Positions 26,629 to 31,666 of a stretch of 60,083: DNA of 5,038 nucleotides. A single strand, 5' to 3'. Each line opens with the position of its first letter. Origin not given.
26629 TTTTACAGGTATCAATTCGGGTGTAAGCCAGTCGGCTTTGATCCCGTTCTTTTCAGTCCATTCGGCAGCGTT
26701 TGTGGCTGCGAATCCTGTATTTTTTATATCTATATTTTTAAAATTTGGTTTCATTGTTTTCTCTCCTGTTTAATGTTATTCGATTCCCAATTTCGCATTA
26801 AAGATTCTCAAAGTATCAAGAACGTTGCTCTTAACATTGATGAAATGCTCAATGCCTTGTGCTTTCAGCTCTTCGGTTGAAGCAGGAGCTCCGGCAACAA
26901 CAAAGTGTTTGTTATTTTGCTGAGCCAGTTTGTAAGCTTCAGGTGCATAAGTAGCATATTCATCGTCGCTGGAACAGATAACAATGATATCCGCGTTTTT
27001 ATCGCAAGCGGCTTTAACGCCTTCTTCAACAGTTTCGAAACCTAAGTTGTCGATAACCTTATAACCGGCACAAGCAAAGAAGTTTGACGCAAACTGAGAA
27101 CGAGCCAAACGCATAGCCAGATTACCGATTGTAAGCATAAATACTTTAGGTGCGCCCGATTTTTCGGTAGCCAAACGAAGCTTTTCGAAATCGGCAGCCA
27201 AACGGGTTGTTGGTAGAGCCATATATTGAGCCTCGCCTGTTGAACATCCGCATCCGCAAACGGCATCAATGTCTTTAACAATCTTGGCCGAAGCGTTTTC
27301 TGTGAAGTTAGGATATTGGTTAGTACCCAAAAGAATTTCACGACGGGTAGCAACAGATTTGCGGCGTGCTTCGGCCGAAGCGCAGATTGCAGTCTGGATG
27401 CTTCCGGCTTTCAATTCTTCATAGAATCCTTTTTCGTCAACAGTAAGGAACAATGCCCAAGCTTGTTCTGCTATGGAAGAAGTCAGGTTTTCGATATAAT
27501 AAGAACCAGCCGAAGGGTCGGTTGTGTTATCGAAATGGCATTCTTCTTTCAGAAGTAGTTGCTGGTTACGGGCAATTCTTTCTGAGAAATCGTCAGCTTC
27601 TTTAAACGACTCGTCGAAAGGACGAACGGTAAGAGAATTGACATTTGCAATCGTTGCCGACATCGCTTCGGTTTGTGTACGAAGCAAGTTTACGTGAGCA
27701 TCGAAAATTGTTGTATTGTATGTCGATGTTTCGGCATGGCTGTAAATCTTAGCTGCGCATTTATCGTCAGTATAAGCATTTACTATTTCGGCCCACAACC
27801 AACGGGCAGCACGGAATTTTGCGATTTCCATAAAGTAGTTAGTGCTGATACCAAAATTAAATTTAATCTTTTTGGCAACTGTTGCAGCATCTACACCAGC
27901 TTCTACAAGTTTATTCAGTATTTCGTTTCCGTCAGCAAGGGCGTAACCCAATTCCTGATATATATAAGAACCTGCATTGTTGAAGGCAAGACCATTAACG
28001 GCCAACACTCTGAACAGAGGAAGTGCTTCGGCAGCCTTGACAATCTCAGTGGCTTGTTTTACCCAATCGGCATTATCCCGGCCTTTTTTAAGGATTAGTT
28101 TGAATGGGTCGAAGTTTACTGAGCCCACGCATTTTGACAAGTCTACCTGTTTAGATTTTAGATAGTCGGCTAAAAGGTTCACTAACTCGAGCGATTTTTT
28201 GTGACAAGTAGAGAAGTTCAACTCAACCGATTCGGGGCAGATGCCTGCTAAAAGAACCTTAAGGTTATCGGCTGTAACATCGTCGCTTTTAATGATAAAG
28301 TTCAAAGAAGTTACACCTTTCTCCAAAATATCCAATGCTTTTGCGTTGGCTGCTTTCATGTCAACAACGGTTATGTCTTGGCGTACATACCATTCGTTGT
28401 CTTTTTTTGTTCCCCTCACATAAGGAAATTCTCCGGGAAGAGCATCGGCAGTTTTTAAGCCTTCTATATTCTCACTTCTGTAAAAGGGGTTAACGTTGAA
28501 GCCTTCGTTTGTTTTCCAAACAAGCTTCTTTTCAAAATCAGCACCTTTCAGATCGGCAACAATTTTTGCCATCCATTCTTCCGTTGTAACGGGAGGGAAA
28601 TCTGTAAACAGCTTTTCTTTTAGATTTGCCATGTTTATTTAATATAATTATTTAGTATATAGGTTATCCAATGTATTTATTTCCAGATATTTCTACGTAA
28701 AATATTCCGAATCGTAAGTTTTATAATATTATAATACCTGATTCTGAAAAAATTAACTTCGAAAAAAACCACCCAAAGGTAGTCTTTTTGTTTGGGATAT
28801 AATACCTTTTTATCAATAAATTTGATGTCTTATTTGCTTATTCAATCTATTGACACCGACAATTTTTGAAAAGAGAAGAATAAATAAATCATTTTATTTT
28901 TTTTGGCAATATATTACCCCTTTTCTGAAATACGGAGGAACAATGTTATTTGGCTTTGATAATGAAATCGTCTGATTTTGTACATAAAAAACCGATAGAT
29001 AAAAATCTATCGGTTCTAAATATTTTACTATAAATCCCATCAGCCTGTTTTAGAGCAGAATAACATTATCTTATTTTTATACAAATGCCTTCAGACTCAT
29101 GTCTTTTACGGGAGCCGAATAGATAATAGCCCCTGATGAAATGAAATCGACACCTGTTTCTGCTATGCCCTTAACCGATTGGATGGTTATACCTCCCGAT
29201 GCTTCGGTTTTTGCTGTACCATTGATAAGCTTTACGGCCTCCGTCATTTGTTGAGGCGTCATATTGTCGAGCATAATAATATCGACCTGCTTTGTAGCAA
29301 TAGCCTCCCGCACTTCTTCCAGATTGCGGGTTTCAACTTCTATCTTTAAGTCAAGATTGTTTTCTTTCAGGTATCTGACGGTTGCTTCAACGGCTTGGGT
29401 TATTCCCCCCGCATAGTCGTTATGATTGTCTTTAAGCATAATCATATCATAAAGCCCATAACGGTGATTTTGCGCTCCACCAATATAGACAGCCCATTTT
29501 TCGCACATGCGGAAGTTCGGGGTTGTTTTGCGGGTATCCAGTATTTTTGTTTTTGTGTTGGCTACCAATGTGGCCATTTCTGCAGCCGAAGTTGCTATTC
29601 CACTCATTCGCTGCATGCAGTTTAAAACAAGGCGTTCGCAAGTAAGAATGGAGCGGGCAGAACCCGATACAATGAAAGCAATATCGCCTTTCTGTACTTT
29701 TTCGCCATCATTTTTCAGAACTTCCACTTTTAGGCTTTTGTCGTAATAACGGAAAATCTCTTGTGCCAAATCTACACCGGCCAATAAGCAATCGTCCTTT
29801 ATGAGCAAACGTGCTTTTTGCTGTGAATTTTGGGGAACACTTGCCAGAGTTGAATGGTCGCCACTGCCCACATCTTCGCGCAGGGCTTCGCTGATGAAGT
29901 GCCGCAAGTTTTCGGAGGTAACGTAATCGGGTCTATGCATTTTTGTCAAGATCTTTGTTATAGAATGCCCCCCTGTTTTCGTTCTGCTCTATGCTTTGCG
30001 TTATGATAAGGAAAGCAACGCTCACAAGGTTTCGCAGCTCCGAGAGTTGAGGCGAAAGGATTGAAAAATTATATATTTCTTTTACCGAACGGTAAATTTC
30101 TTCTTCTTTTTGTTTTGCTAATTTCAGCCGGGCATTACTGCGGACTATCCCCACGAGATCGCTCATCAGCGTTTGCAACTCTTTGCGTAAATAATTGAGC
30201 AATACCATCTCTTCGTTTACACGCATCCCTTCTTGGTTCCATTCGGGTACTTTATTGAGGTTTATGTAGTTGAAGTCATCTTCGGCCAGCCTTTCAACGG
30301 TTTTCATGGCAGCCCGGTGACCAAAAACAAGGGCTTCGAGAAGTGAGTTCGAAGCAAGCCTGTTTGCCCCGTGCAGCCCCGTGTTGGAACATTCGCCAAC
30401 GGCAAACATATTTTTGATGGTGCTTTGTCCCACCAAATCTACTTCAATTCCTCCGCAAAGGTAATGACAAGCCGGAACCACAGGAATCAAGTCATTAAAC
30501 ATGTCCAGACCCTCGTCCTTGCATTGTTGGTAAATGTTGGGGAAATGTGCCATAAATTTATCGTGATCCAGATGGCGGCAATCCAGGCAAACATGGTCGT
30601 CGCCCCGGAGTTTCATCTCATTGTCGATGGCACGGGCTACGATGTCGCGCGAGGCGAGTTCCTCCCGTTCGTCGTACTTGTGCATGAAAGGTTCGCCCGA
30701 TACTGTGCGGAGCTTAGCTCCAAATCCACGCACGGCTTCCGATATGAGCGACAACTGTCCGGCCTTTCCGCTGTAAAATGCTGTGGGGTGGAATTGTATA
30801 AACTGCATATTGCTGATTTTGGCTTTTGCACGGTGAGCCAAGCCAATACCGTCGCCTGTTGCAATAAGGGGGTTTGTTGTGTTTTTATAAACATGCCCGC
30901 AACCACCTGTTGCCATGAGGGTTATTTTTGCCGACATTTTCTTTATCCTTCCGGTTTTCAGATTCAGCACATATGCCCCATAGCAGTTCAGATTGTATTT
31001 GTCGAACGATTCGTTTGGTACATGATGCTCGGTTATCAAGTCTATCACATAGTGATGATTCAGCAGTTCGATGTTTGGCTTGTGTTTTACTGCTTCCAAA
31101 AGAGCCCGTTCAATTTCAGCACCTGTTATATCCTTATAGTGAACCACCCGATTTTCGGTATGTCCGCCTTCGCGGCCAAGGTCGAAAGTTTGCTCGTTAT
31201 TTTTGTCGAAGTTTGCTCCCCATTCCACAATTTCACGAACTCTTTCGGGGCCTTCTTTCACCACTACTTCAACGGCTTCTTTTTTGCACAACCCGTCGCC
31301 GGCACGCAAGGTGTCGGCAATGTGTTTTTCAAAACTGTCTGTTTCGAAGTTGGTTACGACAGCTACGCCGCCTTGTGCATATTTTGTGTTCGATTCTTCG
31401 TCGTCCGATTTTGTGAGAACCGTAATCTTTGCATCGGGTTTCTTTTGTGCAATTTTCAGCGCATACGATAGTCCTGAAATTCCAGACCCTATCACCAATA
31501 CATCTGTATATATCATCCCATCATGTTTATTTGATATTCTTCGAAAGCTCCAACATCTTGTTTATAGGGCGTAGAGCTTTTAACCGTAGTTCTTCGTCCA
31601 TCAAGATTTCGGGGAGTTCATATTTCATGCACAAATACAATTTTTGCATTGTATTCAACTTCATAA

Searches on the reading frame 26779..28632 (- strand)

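Call 84: search_protein_families(library=pfam, proteins=[window:26779-28632:-], max_evalue=0.00001)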
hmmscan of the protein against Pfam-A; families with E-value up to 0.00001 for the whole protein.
window:26779-28632:- (618 aa): 1 family
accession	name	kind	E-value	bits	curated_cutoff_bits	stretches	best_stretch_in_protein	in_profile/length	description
PF01642.28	MM_CoA_mutase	-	2.6e-140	468.8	22.1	1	40-528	1-505/512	Methylmalonyl-CoA mutase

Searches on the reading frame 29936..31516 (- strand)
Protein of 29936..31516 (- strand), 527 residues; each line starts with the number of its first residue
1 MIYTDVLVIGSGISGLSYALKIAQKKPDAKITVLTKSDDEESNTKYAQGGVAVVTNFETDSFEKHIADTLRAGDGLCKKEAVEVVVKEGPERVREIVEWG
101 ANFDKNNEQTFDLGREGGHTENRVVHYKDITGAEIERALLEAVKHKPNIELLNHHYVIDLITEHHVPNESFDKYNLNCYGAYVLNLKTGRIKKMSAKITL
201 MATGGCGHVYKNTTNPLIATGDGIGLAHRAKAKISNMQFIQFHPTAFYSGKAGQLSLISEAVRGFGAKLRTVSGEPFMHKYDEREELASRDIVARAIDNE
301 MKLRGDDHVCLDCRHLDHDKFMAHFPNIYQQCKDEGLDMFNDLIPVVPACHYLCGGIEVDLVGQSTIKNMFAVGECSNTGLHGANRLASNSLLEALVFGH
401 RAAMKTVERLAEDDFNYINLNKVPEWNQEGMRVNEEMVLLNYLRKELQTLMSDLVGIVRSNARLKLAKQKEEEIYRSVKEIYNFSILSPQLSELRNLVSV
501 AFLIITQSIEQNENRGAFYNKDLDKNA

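Call 84: search_protein_families(library=pfam, proteins=[window:29936-31516:-], max_evalue=0.00001)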
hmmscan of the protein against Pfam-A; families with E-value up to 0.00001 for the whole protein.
window:29936-31516:- (527 aa): 4 families
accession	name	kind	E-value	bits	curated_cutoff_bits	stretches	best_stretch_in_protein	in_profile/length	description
PF00890.30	FAD_binding_2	-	1.4e-89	301.6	20.4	1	5-392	1-414/414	FAD binding domain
PF02910.25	Succ_DH_flav_C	-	4.1e-07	30.4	20.8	1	444-524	1-87/130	Fumarate reductase flavoprotein C-term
PF07992.20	Pyr_redox_2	-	1.9e-06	28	26.1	0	5-75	2-58/291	Pyridine nucleotide-disulphide oxidoreductase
PF01266.30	DAO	-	1e-05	25.7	27.9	0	5-83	1-81/353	FAD dependent oxidoreductase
